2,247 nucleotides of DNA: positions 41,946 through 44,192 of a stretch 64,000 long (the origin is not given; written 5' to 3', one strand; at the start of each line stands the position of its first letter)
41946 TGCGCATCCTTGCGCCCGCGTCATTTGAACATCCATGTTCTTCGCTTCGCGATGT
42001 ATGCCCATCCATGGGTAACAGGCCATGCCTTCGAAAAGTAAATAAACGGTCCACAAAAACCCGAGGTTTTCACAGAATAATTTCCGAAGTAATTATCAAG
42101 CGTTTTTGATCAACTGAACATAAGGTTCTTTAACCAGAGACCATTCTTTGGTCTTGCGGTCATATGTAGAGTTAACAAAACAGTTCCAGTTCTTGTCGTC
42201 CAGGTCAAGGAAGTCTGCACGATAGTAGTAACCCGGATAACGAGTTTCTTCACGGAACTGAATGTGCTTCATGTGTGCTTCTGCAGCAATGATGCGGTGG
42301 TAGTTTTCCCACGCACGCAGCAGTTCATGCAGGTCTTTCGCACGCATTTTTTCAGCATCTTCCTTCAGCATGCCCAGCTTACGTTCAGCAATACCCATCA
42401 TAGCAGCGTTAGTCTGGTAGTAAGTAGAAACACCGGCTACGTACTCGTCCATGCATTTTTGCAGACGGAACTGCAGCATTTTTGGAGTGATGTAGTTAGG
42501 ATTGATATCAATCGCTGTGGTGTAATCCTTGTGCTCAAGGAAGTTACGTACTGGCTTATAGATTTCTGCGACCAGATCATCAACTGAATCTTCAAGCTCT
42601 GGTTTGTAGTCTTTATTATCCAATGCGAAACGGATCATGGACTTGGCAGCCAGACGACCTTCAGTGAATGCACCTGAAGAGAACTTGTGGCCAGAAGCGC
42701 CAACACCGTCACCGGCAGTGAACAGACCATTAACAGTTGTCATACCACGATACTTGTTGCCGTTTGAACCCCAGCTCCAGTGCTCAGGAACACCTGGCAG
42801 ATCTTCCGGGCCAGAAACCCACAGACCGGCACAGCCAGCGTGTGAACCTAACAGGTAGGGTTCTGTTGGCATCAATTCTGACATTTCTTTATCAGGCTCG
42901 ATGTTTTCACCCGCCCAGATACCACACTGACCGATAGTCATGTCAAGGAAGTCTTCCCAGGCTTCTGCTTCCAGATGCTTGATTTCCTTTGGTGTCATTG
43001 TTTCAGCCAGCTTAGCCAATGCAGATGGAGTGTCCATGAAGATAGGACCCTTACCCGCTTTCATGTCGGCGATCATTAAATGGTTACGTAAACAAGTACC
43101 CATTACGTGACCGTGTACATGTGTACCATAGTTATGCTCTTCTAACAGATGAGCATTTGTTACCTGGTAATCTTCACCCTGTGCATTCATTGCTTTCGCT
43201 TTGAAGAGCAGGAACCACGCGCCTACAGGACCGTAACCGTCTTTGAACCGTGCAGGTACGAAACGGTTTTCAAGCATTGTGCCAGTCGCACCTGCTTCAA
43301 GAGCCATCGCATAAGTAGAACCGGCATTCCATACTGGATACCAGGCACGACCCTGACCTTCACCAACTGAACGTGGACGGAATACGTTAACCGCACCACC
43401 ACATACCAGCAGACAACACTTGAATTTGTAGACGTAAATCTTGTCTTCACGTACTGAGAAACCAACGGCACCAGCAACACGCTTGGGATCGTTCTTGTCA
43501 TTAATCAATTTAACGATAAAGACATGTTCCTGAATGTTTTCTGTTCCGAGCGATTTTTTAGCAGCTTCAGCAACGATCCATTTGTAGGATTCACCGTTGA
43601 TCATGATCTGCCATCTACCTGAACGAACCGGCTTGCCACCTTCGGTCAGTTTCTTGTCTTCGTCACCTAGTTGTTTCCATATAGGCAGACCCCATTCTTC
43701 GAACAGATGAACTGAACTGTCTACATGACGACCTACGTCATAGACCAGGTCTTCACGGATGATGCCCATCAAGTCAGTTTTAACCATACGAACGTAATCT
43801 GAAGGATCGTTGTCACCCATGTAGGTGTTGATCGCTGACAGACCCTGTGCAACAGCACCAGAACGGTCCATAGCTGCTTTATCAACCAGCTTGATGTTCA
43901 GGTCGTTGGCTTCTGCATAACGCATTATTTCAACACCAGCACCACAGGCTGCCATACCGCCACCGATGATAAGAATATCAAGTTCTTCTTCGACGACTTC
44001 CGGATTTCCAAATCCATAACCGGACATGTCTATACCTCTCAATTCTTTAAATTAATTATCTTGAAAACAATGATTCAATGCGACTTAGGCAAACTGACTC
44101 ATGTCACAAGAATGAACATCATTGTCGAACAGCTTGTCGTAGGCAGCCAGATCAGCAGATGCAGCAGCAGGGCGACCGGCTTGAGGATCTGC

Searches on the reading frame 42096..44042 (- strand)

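Call 24: search_protein_families(library=ncbifam, proteins=[window:42096-44042:-], max_evalue=1e-15)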
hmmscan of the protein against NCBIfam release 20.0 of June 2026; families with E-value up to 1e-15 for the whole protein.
window:42096-44042:- (648 aa): 4 families
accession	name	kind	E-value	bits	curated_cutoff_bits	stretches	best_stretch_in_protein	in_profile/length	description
TIGR02061.1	aprA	equivalog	1.8e-283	941.7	641.75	1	22-645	1-616/616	adenylyl-sulfate reductase subunit alpha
NF005331.0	PRK06854.1-2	equivalog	6.4e-114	381.4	557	1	17-636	6-549/563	adenylyl-sulfate reductase subunit alpha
NF006131.0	PRK08275.1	equivalog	5.6e-50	170.2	587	2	17-338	7-303/577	fumarate reductase/succinate dehydrogenase flavoprotein subunit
NF010374.0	PRK13800.1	equivalog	2.9e-27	95.3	1196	0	18-292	11-278/898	fumarate reductase/succinate dehydrogenase flavoprotein subunit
